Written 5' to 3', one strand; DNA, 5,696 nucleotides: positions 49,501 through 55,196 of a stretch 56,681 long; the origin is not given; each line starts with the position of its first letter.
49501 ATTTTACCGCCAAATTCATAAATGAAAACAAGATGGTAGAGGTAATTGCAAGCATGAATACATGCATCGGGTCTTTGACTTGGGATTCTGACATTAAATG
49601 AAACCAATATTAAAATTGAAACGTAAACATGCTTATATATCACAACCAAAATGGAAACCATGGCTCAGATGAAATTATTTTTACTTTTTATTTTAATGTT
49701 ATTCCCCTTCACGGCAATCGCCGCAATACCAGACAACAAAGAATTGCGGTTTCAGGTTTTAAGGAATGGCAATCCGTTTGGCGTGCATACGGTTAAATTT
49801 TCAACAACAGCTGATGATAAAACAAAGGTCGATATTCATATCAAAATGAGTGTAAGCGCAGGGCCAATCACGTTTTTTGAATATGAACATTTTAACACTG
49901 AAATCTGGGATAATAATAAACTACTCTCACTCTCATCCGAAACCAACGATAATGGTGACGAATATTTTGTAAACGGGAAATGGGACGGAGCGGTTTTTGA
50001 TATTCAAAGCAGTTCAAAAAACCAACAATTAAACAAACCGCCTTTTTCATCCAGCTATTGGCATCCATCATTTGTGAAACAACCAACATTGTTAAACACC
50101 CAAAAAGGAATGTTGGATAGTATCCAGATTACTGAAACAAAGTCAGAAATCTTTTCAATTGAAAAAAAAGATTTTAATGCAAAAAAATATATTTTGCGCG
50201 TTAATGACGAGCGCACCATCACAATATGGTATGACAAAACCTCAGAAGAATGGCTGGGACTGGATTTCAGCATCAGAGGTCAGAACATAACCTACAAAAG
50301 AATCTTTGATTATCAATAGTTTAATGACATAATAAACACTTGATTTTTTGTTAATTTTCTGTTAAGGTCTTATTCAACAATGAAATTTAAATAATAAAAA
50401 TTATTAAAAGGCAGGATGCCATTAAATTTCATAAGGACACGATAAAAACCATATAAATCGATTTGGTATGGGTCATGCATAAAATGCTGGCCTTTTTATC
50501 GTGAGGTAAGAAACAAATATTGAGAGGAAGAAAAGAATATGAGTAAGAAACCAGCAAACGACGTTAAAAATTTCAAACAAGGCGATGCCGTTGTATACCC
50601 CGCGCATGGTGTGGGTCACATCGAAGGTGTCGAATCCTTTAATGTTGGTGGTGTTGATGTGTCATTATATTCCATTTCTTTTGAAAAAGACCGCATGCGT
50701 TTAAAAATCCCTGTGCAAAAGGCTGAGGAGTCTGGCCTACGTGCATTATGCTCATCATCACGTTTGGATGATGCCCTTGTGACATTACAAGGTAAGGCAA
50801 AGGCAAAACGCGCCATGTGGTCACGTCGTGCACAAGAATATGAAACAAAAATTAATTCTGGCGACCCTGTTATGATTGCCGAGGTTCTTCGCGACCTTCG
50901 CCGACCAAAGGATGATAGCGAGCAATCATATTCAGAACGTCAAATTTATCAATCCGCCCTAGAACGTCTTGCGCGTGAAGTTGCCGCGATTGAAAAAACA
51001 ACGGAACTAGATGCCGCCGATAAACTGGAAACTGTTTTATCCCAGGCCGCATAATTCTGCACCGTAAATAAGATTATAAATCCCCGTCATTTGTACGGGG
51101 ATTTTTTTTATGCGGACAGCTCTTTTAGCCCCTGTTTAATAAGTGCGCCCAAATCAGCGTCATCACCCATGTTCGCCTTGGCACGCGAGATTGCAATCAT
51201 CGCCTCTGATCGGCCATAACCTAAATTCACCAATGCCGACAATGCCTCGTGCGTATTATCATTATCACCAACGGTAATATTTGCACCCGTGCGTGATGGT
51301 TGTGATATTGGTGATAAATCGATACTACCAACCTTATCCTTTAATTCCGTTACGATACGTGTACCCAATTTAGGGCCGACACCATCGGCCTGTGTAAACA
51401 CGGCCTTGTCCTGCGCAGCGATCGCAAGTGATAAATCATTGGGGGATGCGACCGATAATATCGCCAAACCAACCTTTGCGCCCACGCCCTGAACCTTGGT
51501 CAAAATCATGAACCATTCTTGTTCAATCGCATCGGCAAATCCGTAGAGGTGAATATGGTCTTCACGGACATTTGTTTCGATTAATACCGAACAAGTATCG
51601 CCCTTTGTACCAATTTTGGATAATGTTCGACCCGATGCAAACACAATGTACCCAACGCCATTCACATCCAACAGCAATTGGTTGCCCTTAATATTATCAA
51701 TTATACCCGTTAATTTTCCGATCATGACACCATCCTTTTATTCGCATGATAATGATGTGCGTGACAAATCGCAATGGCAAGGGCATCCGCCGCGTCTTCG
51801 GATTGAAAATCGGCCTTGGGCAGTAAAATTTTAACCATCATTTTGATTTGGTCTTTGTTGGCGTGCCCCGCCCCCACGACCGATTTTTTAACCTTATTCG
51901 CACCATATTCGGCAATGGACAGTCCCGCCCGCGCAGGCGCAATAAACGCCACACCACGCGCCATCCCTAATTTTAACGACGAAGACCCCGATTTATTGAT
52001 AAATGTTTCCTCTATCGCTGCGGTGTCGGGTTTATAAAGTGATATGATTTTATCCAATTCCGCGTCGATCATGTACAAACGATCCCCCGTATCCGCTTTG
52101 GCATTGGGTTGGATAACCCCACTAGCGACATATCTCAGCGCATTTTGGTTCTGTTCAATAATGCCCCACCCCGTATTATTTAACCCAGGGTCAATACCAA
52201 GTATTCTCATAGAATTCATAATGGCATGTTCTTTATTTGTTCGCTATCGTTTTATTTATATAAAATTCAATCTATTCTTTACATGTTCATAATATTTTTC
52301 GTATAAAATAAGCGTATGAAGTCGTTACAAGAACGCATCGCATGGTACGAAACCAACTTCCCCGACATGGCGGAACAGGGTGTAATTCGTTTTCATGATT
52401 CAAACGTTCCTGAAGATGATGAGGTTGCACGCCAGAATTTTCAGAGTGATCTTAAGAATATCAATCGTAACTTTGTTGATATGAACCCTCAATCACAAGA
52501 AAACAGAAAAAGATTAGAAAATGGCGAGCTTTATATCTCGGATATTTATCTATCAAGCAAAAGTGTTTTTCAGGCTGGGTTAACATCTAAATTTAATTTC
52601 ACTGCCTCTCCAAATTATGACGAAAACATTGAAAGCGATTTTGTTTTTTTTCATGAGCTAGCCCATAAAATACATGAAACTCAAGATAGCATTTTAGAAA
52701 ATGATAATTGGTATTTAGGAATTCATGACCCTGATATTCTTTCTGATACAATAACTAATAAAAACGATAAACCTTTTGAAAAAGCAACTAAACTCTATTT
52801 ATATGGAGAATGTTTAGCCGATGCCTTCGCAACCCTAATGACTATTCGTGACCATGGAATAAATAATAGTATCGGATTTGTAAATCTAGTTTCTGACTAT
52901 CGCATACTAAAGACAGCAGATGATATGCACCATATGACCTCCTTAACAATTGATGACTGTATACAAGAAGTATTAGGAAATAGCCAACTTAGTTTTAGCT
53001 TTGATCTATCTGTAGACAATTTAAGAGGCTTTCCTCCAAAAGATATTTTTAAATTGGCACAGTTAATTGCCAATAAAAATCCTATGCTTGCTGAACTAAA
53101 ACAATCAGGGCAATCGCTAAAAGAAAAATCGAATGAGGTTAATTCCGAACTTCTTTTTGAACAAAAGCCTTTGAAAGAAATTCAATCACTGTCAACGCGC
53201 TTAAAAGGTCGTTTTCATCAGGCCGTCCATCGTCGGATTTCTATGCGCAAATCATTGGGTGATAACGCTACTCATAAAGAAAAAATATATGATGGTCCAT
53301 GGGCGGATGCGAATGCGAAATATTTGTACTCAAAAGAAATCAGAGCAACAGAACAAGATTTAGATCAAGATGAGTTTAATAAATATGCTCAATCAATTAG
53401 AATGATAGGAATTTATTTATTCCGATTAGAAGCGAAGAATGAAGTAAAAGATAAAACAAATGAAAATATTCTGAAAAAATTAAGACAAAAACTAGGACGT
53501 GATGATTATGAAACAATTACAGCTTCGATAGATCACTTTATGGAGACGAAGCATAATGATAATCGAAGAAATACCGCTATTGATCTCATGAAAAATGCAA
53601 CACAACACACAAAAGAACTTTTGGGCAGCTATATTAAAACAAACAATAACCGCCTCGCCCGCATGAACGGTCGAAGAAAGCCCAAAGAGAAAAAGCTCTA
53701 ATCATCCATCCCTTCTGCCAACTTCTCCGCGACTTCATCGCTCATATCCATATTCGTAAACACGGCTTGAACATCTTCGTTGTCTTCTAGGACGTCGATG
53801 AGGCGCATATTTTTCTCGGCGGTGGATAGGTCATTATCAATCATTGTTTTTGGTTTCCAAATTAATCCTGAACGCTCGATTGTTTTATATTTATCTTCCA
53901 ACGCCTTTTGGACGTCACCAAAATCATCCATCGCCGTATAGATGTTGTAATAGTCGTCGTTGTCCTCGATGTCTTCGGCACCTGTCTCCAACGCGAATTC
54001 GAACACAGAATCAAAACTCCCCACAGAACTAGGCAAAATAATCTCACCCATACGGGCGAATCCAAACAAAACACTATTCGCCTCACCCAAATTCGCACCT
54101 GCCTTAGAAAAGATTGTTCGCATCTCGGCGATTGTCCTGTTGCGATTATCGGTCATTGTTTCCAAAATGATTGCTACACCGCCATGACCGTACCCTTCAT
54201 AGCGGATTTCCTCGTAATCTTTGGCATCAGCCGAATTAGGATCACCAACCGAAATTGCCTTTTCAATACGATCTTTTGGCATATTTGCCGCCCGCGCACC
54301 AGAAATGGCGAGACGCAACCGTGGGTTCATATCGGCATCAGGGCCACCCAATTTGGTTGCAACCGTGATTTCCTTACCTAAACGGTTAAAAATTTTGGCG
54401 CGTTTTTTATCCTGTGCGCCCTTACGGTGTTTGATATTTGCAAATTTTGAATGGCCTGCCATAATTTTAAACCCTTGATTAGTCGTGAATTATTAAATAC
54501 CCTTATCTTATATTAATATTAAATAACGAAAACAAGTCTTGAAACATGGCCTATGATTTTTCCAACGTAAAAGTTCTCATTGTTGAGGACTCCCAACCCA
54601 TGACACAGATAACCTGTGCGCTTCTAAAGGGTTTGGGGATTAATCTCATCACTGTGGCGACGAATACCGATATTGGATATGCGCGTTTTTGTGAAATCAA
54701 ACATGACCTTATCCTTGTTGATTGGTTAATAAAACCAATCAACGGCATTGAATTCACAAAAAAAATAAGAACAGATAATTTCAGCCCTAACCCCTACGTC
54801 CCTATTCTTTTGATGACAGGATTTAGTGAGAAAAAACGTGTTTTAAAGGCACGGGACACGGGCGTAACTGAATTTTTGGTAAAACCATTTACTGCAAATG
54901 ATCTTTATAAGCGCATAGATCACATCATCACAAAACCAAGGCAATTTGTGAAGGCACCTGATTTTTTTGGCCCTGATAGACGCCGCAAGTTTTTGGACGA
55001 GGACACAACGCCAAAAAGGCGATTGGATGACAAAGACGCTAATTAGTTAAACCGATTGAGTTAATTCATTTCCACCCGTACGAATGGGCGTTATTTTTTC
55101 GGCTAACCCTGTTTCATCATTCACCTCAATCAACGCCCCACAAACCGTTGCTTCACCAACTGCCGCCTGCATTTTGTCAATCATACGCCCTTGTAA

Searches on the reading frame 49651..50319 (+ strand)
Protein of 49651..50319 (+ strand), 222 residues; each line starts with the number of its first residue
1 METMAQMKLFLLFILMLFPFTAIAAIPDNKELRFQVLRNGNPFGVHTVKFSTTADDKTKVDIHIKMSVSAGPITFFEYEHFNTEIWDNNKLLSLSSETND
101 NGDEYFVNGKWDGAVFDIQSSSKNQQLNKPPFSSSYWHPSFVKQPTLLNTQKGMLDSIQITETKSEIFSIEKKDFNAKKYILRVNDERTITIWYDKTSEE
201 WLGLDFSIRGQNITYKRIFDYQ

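Call 67: search_protein_families(library=pfam, proteins=[window:49651-50319:+], max_evalue=0.001)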
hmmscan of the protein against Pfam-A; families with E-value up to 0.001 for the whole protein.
window:49651-50319:+ (222 aa): 1 family
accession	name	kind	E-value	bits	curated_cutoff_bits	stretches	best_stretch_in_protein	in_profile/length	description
PF19630.5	DUF6134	-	9.3e-47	159.9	27.9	1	34-217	1-183/184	Domain of unknown function (DUF6134)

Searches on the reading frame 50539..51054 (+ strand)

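Call 67: search_protein_families(library=pfam, proteins=[window:50539-51054:+], max_evalue=0.001)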
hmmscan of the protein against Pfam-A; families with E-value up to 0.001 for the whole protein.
window:50539-51054:+ (171 aa): 2 families
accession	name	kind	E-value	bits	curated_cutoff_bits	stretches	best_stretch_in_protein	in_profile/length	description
PF21095.3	CarD_C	-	3.4e-22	78.7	23.1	1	80-163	3-86/87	CarD, C-terminal domain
PF02559.22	CarD_TRCF_RID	-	7e-13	48.9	23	1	12-68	1-54/57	CarD-like/TRCF RID domain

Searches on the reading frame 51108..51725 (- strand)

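Call 67: search_protein_families(library=pfam, proteins=[window:51108-51725:-], max_evalue=0.001)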
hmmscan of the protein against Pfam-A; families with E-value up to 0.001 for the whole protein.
window:51108-51725:- (205 aa): 3 families
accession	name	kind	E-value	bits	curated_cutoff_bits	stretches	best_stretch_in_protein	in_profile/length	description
PF01330.27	RuvA_N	-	1.4e-18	67.2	23.6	1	1-62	1-61/61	RuvA N terminal domain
PF07499.19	RuvA_C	-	1.9e-10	41.5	24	1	157-204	2-47/47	RuvA, C-terminal domain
PF14520.12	HHH_5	-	8.8e-10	39.4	27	1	72-130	1-57/57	Helix-hairpin-helix domain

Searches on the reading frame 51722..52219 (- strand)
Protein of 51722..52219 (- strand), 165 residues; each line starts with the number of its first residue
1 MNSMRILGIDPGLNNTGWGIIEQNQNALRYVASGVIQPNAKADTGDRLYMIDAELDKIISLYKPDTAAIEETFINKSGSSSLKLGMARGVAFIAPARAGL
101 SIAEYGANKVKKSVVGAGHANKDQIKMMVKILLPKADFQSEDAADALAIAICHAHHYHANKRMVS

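Call 67: search_protein_families(library=pfam, proteins=[window:51722-52219:-], max_evalue=0.001)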
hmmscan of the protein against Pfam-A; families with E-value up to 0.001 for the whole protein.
window:51722-52219:- (165 aa): 1 family
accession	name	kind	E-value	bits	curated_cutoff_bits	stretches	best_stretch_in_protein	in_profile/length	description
PF02075.23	RuvC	-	7.4e-45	152.9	22.2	1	6-153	1-148/148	Crossover junction endodeoxyribonuclease RuvC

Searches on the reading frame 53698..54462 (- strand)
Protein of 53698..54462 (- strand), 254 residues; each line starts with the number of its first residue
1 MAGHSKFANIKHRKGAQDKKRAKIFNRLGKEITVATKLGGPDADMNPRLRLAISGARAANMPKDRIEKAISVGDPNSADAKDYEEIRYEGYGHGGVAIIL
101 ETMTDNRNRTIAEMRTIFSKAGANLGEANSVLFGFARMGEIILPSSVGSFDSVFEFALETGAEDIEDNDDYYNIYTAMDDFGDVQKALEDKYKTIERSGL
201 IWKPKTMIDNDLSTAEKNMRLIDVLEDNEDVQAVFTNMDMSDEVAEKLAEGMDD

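Call 67: search_protein_families(library=pfam, proteins=[window:53698-54462:-], max_evalue=0.001)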
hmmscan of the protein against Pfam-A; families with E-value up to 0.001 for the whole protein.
window:53698-54462:- (254 aa): 2 families
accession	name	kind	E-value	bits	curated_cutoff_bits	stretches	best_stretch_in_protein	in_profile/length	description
PF01709.26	Transcrip_reg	-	1.3e-52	178.2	27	1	83-238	1-160/160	TACO1/YebC second and third domain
PF20772.2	TACO1_YebC_N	-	2.3e-30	105.3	36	1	5-71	1-68/73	TACO1/YebC protein N-terminal domain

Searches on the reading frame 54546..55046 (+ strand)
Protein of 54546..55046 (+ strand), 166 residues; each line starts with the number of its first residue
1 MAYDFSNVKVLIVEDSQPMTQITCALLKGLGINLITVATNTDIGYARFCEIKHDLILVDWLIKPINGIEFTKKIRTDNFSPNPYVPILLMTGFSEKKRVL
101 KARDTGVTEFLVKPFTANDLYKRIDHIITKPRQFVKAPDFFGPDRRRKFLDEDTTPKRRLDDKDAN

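Call 67: search_protein_families(library=pfam, proteins=[window:54546-55046:+], max_evalue=0.001)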
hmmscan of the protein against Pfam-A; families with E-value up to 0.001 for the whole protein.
window:54546-55046:+ (166 aa): 1 family
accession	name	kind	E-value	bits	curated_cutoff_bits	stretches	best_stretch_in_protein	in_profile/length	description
PF00072.30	Response_reg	-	4.2e-19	69.2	30.2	1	10-124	1-110/111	Response regulator receiver domain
